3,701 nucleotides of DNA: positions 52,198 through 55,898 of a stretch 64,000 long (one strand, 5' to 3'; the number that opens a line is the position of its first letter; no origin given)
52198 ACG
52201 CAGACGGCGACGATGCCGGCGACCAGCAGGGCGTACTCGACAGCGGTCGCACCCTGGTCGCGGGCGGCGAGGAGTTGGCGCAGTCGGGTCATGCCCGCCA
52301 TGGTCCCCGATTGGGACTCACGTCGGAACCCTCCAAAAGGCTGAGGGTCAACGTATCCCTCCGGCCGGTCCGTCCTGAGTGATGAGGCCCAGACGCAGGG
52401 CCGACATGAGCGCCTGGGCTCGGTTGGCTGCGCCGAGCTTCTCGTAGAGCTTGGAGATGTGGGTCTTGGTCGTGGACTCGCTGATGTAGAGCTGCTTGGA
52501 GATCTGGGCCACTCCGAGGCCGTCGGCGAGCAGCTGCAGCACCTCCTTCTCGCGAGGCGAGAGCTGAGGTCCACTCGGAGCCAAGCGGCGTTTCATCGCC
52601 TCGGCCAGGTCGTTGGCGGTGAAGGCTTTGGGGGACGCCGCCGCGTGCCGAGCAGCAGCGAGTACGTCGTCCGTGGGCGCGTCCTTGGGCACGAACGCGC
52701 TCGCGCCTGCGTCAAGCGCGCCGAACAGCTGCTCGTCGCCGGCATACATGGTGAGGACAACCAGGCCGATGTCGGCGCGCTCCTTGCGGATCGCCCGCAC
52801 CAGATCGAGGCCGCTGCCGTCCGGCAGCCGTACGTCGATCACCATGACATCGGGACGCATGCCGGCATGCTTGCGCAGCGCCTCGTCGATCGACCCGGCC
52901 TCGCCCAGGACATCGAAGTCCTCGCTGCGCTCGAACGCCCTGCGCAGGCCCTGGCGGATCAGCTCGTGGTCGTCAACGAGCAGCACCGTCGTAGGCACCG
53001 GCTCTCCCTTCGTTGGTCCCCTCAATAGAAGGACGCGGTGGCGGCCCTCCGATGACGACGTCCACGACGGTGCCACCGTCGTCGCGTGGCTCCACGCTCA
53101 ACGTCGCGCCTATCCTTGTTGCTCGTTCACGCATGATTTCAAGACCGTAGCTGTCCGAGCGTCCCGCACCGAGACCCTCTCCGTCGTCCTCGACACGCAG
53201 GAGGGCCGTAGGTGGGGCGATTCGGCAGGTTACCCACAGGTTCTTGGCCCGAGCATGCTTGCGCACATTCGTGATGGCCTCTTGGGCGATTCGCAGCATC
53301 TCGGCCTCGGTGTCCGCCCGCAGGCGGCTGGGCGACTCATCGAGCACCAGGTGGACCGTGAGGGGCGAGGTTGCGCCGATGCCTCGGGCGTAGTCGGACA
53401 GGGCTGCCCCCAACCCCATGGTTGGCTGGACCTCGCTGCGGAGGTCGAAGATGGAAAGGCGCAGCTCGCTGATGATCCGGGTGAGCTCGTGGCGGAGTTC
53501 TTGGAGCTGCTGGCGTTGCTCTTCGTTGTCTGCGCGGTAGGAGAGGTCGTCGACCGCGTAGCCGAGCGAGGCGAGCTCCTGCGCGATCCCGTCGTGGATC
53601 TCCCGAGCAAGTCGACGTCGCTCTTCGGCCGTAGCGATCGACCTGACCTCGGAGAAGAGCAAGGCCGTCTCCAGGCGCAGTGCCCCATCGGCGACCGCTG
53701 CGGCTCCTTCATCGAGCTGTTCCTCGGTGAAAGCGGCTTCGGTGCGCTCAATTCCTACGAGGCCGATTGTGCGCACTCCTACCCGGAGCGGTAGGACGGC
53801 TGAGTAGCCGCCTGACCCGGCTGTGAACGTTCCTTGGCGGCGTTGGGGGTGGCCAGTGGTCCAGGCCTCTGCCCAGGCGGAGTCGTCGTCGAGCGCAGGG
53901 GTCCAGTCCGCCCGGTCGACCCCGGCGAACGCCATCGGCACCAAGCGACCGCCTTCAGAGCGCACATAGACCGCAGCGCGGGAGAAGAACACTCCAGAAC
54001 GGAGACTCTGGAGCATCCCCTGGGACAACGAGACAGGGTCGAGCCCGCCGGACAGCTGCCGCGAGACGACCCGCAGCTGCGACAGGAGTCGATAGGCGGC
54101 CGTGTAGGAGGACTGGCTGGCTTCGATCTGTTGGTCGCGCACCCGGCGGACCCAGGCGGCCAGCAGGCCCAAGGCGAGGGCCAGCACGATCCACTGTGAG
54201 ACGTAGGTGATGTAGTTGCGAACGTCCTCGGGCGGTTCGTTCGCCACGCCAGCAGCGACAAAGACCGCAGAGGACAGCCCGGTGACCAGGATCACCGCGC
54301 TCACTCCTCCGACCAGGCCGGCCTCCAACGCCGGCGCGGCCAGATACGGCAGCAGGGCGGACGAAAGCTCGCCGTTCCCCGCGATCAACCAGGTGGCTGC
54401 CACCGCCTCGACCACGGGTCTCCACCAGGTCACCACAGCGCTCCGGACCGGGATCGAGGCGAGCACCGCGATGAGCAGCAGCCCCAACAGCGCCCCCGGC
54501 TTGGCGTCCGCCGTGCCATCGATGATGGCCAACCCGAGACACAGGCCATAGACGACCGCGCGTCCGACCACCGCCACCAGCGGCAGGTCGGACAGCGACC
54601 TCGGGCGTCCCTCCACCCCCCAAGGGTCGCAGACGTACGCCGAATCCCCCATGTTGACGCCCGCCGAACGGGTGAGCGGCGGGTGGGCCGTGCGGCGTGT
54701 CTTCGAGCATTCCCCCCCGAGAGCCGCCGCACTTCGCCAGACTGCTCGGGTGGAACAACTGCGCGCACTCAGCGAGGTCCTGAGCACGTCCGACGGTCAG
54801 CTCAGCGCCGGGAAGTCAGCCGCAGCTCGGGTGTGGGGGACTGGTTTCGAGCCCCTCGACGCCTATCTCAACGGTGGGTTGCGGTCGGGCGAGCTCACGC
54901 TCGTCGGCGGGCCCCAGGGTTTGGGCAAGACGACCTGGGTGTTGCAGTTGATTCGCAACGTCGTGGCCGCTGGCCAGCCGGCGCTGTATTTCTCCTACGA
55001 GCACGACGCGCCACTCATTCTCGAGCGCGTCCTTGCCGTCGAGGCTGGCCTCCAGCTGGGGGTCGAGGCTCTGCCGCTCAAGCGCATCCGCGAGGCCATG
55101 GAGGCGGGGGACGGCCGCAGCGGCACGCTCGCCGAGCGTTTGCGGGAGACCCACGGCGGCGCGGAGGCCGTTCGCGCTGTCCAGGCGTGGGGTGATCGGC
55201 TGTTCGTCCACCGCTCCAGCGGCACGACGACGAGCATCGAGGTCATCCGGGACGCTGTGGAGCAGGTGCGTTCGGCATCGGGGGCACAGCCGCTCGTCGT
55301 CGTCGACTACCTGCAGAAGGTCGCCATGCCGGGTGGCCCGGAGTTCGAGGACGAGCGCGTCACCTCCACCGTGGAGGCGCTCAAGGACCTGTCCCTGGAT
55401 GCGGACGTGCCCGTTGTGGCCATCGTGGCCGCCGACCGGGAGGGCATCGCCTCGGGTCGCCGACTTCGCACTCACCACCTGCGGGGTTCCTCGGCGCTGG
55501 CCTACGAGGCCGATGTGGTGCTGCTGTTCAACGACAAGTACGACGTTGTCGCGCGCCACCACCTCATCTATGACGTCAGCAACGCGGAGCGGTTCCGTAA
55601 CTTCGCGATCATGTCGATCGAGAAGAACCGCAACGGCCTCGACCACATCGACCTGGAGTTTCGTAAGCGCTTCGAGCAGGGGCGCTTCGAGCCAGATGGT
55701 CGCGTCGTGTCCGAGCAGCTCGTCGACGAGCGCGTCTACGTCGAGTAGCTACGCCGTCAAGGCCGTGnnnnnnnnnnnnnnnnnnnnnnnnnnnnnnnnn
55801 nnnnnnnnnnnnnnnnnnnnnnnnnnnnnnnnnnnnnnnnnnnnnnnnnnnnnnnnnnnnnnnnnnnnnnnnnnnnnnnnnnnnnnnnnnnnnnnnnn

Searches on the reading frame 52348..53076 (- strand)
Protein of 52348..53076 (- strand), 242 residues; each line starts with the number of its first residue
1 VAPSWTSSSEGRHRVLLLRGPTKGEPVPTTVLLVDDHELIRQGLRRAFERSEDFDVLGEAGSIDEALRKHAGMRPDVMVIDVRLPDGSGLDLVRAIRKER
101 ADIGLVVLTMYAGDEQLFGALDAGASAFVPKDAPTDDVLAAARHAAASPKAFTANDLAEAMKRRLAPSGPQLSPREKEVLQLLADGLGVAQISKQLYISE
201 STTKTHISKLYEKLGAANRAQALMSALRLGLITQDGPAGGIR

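Call 7: search_protein_families(library=pfam, max_evalue=1, proteins=[window:52348-53076:-])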
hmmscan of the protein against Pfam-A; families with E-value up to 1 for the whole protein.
window:52348-53076:- (242 aa): 18 families
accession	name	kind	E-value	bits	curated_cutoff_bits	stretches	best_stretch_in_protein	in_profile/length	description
PF00072.30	Response_reg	-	1.2e-23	83.9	30.2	1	31-142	1-110/111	Response regulator receiver domain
PF00196.25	GerE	-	1.1e-18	67.1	23.5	1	171-225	2-56/57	Bacterial regulatory proteins, luxR family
PF08281.18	Sigma70_r4_2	-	2.7e-06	27.4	25.7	1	171-214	10-54/54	Sigma-70, region 4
PF14493.12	HTH_40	-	0.0038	17.9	27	1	177-213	3-39/89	Helix-turn-helix domain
PF13384.12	HTH_23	-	0.0042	17.3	24.6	1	178-215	9-45/50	Homeodomain-like domain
PF01022.26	HTH_5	-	0.0047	17.2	22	1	178-212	6-41/47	Bacterial regulatory protein, arsR family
PF04545.22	Sigma70_r4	-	0.0062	16.5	24.1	1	171-213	4-47/50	Sigma-70, region 4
PF13551.12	HTH_29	-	0.013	16.1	28.1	1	177-206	2-32/64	Winged helix-turn helix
PF13412.12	HTH_24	-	0.018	15.1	21.9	1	177-212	6-43/48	Winged helix-turn-helix DNA-binding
PF04967.18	HTH_10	-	0.025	14.8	23.1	1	189-214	26-51/53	HTH DNA binding domain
PF02602.20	HEM4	-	0.025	14.2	27.5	1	135-190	81-138/231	Uroporphyrinogen-III synthase HemD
PF17944.6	Arg_decarbox_C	-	0.12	13.3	23.3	1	152-187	10-45/51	Arginine decarboxylase C-terminal helical extension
PF12840.13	HTH_20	-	0.15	12.5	27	0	178-212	8-44/51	Helix-turn-helix domain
PF08279.18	HTH_11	-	0.16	12.3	25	0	175-215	1-43/55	HTH domain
PF13556.12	HTH_30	-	0.16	12.2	27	1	182-231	8-57/59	PucR C-terminal helix-turn-helix domain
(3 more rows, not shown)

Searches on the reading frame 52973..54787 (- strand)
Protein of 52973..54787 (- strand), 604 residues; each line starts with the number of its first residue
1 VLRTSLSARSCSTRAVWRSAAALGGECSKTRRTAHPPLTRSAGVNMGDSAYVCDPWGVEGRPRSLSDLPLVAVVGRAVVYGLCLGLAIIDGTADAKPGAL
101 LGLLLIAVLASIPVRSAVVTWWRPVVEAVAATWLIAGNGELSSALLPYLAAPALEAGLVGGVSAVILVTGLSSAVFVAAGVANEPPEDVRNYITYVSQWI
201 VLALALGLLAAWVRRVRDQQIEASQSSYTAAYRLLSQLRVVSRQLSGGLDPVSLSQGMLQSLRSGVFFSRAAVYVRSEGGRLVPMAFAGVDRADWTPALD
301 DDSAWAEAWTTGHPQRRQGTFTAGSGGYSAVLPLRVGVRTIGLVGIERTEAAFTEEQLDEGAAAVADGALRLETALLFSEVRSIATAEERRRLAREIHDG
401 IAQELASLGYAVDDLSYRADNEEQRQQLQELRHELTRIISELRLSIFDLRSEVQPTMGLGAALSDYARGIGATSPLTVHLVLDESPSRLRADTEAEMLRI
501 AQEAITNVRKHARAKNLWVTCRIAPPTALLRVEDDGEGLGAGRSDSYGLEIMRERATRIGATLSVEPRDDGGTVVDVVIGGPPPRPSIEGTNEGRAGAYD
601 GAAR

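Call 7: search_protein_families(library=pfam, max_evalue=1, proteins=[window:52973-54787:-])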
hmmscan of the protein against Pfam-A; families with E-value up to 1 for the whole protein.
window:52973-54787:- (604 aa): 9 families
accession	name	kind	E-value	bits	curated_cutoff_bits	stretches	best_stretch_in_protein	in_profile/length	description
PF07730.19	HisKA_3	-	2.4e-11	44.4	24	1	389-452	1-66/68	Histidine kinase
PF02518.31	HATPase_c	-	3.7e-07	31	26.4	1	496-577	5-105/111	Histidine kinase-, DNA gyrase B-, and HSP90-like ATPase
PF13492.12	GAF_3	-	1e-05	26.3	27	1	257-359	8-114/129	GAF domain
PF13185.12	GAF_2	-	0.022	15.4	28.6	1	254-360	7-123/136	GAF domain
PF13581.12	HATPase_c_2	-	0.026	15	27.4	1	487-538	22-77/127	Histidine kinase-like ATPase domain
PF11131.13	PhrC_PhrF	-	0.054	13.5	25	1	173-188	13-29/38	Rap-phr extracellular signalling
PF12553.13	DUF3742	-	0.062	13.8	27.2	1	194-224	61-91/120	Protein of unknown function (DUF3742)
PF03445.19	DUF294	-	0.078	13.3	21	1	374-441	71-134/138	Putative nucleotidyltransferase DUF294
PF03918.19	CcmH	-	0.08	12.6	25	1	181-227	86-132/143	Cytochrome C biogenesis protein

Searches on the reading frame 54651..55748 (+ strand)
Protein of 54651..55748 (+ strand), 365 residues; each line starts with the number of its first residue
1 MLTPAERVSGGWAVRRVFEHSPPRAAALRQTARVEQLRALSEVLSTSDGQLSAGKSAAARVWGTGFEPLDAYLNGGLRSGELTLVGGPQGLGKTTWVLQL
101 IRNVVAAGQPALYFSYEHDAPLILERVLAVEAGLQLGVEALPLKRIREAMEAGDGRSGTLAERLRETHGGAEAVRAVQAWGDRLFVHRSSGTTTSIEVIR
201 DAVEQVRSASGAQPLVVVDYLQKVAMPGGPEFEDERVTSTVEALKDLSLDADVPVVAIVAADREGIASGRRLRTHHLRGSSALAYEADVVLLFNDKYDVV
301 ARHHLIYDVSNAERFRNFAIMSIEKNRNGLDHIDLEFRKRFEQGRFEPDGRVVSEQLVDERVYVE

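Call 7: search_protein_families(library=pfam, max_evalue=1, proteins=[window:54651-55748:+])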
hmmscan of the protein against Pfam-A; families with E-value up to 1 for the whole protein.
window:54651-55748:+ (365 aa): 12 families
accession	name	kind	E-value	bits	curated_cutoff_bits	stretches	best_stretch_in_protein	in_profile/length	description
PF03796.21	DnaB_C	-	1.1e-23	84.4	27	1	64-342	4-251/255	DnaB-like helicase C terminal domain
PF13481.12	AAA_25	-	1.5e-11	44.8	27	1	66-258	19-187/195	AAA domain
PF06745.19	ATPase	-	1.2e-07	31.8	26.6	1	64-130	3-70/231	KaiC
PF13191.12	AAA_16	-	0.0014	19.6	32.6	1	69-166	12-118/167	AAA ATPase domain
PF01637.24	ATPase_2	-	0.013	15.7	33.2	1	81-115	21-55/225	ATPase domain predominantly from Archaea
PF13173.12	AAA_14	-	0.016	15.7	27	1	82-120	4-41/129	AAA domain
PF25199.1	nSTAND_NTPase5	-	0.041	14.1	34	1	80-122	41-83/145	Novel STAND NTPase 5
PF13401.12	AAA_22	-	0.049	14.4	27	1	81-247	6-107/130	AAA domain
PF00154.27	RecA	-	0.063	13.2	27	1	60-120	31-92/262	recA bacterial DNA recombination protein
PF13086.12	AAA_11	-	0.073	13.3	27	1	76-105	13-42/257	AAA domain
PF05729.18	NACHT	-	0.17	12.1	26.7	1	83-115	3-35/167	NACHT domain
PF20307.4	divDNAB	-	0.18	10.9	26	1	59-125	54-120/356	Divergent DnaB-like ATPase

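Call 73: search_solved_structures(query=window:54651-55748:+, max_evalue=0.01)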
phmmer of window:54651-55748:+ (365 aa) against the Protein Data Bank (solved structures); distinct sequences matched with E-value up to 0.01: 78 (the best 60 are shown).
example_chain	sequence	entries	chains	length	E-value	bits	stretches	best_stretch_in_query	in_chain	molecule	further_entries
3cmu_A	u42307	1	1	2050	3.5e-28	101.8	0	53-132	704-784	Protein recA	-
3cmt_A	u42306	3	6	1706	1.2e-23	86.9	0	53-132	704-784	Protein recA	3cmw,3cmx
3cmv_A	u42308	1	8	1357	5.5e-19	71.5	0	53-132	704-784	Protein recA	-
9dls_A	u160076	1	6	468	2.3e-11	46.5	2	183-293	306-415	Replicative DNA helicase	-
6t66_A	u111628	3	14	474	2.4e-11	46.4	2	183-293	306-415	Replicative DNA helicase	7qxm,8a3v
6kza_A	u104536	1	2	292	8e-11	44.7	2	183-295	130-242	Replicative DNA helicase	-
6bbm_A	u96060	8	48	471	2.8e-10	42.9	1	183-295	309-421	Replicative DNA helicase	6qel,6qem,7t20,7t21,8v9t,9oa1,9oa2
7t22_A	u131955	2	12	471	2.8e-10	42.9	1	183-295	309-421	Replicative DNA helicase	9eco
8zn5_B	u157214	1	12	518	8.1e-10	41.4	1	61-136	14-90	KaiC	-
2vye_A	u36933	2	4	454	1.3e-09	40.8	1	197-312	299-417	REPLICATIVE DNA HELICASE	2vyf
5jwq_A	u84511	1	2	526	1.7e-09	40.3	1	56-136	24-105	Circadian clock protein kinase KaiC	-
7dy1_A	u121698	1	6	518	1.8e-09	40.3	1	56-136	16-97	Circadian clock protein kinase KaiC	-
4o0m_A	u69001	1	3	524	1.8e-09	40.2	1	56-136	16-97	Circadian clock protein kinase KaiC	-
2r6a_A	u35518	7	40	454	2e-09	40.1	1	197-312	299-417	Replicative helicase | Replicative DNA helicase DnaB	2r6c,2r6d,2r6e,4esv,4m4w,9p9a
4nmn_A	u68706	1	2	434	1.1e-08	37.7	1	55-294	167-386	Replicative DNA helicase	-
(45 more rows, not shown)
